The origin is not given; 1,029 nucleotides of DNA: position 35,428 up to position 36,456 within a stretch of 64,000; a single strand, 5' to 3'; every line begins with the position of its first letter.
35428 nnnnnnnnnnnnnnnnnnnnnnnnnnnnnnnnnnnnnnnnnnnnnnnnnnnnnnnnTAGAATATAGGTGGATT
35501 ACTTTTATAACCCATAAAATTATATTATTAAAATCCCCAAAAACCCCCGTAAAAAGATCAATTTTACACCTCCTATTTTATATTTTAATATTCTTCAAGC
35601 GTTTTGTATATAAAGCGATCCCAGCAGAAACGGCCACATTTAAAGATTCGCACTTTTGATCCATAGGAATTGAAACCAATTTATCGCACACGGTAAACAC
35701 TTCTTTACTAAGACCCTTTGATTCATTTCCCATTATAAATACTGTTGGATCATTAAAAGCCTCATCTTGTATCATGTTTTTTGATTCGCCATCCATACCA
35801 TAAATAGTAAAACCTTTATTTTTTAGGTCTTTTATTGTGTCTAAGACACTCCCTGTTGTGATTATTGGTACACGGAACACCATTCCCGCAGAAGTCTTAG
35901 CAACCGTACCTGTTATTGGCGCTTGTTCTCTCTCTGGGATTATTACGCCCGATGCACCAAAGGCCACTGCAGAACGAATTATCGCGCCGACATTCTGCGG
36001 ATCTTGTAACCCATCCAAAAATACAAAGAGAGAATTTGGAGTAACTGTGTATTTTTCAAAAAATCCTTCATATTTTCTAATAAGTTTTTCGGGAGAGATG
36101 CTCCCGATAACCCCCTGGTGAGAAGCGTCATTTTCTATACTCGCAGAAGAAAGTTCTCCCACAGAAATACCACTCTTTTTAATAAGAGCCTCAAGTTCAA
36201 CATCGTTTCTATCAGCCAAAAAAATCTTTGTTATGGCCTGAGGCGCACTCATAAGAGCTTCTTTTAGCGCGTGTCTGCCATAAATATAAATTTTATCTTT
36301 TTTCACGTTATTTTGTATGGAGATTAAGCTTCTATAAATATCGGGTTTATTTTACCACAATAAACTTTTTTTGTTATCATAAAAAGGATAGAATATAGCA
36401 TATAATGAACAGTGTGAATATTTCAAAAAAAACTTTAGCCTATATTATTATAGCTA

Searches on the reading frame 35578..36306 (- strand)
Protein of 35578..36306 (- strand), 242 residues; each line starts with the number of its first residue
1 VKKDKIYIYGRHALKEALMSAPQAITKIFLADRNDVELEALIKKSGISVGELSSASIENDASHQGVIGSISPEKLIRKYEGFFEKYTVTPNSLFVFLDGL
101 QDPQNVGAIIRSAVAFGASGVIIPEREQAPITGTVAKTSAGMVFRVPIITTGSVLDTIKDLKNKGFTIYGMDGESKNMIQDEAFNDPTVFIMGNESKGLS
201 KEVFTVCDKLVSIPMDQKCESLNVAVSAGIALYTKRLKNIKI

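Call 52: search_protein_families(library=pfam, proteins=[window:35578-36306:-], max_evalue=0.0001)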
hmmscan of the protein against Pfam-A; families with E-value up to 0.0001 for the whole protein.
window:35578-36306:- (242 aa): 2 families
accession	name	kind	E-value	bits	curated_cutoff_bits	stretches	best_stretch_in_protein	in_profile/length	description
PF00588.24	SpoU_methylase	-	1.8e-43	148.5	29.7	1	93-233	2-142/142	SpoU rRNA Methylase family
PF08032.17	SpoU_sub_bind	-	6.6e-10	39.6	22.8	1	7-73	1-73/76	RNA 2'-O ribose methyltransferase substrate binding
